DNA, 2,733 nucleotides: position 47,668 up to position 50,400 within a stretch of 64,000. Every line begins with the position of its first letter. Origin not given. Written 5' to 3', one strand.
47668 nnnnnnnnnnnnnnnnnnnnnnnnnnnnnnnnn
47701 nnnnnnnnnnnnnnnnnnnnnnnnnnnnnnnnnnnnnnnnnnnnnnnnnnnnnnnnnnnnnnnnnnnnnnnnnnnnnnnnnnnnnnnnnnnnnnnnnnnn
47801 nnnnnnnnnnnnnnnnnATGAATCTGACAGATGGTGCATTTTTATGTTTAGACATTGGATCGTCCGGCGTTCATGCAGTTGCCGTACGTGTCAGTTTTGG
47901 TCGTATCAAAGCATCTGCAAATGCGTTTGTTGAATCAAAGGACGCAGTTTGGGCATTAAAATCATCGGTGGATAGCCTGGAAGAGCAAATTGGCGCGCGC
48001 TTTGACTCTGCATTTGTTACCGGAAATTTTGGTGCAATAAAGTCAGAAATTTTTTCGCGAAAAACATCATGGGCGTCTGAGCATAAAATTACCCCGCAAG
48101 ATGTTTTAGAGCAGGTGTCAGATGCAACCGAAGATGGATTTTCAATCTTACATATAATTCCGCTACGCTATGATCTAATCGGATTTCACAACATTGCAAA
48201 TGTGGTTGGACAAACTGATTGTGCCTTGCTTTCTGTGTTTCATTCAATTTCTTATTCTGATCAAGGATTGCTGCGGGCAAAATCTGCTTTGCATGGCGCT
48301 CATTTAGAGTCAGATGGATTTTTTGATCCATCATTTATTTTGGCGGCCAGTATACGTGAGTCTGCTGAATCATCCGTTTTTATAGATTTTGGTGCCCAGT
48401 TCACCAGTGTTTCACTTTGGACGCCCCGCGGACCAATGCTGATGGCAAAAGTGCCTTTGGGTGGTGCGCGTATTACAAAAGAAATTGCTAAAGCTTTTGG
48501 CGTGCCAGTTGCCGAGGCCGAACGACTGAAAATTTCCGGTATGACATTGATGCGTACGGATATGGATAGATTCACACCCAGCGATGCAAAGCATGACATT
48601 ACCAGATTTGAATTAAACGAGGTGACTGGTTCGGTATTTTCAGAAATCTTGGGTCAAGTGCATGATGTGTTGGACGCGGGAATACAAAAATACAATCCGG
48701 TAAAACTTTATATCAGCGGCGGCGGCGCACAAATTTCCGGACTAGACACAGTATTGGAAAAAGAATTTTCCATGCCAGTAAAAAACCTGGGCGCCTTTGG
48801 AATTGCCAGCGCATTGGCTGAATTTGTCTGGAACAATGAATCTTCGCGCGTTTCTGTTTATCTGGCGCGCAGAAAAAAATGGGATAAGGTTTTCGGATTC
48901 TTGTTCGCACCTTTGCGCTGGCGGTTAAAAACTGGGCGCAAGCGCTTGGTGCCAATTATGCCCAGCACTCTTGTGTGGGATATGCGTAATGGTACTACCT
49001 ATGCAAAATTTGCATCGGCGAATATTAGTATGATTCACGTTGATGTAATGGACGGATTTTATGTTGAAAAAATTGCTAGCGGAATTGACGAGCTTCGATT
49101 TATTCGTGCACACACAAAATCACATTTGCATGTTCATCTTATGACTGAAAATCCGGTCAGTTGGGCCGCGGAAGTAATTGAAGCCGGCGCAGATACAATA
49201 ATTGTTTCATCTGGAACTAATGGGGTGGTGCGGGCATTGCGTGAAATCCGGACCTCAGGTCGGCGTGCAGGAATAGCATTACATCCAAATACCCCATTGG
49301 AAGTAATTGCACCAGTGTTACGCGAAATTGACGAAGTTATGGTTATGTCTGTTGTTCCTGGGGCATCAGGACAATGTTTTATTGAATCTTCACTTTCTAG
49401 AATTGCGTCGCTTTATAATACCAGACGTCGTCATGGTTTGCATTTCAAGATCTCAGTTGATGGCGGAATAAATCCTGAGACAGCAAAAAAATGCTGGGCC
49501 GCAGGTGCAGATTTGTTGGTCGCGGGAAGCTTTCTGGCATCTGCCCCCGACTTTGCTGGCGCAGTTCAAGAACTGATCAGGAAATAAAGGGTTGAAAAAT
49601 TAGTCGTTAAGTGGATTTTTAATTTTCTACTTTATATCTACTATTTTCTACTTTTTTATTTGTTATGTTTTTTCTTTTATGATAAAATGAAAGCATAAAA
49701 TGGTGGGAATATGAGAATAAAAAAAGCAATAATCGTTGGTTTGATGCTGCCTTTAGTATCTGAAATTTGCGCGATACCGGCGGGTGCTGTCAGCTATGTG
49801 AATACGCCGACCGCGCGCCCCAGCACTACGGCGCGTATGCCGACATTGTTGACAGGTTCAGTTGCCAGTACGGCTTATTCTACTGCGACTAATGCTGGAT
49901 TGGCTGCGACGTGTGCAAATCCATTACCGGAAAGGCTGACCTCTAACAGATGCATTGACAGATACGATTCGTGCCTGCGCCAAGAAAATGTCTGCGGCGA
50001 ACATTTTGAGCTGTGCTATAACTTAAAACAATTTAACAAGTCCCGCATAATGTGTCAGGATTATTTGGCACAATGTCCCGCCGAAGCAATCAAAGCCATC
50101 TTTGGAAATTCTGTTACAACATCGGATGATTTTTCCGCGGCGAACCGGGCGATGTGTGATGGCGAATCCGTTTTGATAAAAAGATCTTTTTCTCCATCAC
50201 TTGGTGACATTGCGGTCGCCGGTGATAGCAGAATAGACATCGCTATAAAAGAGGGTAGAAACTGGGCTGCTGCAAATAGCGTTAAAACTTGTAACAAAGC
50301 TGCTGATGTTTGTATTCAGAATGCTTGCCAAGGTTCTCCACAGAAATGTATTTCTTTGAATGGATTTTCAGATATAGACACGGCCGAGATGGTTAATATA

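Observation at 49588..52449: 912-aa secreted protein with 39 cysteines in tandem six-cysteine super-repeats and two C-terminal glycine-zipper segments, placed where ftsZ would be expected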

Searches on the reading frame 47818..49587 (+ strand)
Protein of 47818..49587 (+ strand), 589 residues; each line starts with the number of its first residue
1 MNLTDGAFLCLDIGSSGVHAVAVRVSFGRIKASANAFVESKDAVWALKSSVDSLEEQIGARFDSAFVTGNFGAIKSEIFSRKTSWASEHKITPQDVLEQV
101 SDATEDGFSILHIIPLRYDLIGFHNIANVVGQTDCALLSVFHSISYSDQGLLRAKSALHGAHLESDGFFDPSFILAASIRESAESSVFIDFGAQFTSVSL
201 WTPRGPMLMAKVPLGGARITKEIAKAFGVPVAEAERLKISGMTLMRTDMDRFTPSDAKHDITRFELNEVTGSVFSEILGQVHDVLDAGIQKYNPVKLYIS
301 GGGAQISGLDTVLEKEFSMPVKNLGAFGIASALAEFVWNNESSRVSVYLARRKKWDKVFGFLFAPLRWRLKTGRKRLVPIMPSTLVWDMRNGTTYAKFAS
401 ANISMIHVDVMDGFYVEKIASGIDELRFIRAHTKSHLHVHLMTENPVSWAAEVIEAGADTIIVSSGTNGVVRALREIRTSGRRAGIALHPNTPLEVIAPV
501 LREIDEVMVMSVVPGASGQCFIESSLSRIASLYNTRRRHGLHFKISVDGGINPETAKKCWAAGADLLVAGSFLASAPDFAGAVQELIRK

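Call 6: search_protein_families(library=pfam, proteins=[window:47818-49587:+], max_evalue=0.01)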
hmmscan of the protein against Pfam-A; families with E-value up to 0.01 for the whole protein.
window:47818-49587:+ (589 aa): 5 families
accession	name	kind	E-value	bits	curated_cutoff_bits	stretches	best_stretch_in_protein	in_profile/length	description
PF00834.25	Ribul_P_3_epim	-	6.5e-46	156.7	21.1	1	382-572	4-196/198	Ribulose-phosphate 3 epimerase family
PF14450.12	FtsA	-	2.6e-13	50.9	31.8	1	187-322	1-108/127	Cell division protein FtsA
PF11104.14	PilM_2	-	2.5e-05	23.8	27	0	187-241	183-237/340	Type IV pilus assembly protein PilM;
PF25216.1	Volactin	-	0.0001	22.3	35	1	189-318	171-292/321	Volactin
PF06723.19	MreB_Mbl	-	0.00073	18.9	27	1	231-322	214-302/327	MreB/Mbl protein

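Call 7: search_protein_families(library=ncbifam, proteins=[window:47818-49587:+], max_evalue=0.01)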
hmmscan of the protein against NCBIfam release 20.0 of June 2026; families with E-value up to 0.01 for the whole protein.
window:47818-49587:+ (589 aa): 20 families
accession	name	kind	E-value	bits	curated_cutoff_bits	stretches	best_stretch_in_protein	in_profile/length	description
NF004076.0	PRK05581.1-4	subfamily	5.9e-54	182.6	165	1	379-584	6-213/221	ribulose-phosphate 3-epimerase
TIGR01163.1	rpe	equivalog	5.5e-49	166.4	212.6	1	392-586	15-210/211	ribulose-phosphate 3-epimerase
NF007266.0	PRK09722.1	equivalog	1.9e-41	142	271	1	380-571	5-198/230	D-allulose 6-phosphate 3-epimerase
NF005944.0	PRK08005.1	equivalog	6.7e-22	77.7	376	1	392-581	16-202/210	ribulose-phosphate 3 epimerase family protein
TIGR01174.1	ftsA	equivalog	5.7e-21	75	175.85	1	41-322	47-343/371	cell division protein FtsA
NF005986.0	PRK08091.1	equivalog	3.5e-16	59.9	264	1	397-583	33-220/229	ribulose-phosphate 3-epimerase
TIGR01175.1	pilM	subfamily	2.4e-10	39.9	133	1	181-325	182-314/348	type IV pilus assembly protein PilM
NF045709.1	Amuc_1101_fam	equivalog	1.7e-09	37.1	650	1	181-324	175-315/608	Amuc_1101 family PilM-like pilus complex protein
NF010658.0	PRK14057.1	equivalog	3.1e-08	33.4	530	1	400-573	43-224/254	epimerase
NF007009.0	PRK09472.1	equivalog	6.2e-08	32.1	409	1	84-322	97-357/420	cell division protein FtsA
TIGR03128.2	RuMP_HxlA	equivalog_domain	1.9e-05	24.4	200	1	452-586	70-201/205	3-hexulose-6-phosphate synthase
NF041755.1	RuMP_HxlAB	equivalog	2.3e-05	23.5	500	1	539-585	159-205/391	bifunctional 3-hexulose-6-phosphate synthase/6-phospho-3-hexuloisomerase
TIGR02529.1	EutJ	subfamily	7.5e-05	22.3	152.1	0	183-239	107-163/239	ethanolamine utilization protein EutJ family protein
NF005442.0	PRK07028.1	equivalog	0.00013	20.7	593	1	454-586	78-206/430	bifunctional hexulose-6-phosphate synthase/ribonuclease regulator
NF011660.0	PRK15080.1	equivalog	0.0002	20.7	182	0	277-322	211-256/277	ethanolamine utilization protein EutJ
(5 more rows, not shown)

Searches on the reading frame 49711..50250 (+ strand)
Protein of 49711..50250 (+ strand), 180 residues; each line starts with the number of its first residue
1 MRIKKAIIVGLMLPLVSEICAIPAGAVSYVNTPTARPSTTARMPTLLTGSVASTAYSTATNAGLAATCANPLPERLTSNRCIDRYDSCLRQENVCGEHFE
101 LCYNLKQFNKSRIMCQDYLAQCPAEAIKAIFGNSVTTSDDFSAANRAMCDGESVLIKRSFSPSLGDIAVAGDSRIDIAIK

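Call 28: search_protein_families(library=pfam, proteins=[window:49711-50250:+], max_evalue=10)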
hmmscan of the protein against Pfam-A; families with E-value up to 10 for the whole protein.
window:49711-50250:+ (180 aa): 3 families
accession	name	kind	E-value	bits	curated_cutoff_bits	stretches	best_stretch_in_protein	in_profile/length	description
PF13877.11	RPAP3_C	-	0.11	13.5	23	1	99-137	6-44/92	Potential Monad-binding region of RPAP3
PF06757.18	Ins_allergen_rp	-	0.2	12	23.2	1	112-148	102-138/174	Insect allergen related repeat, nitrile-specifier detoxification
PF00200.28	Disintegrin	-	1.5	10.1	35.1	1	72-124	10-61/75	Disintegrin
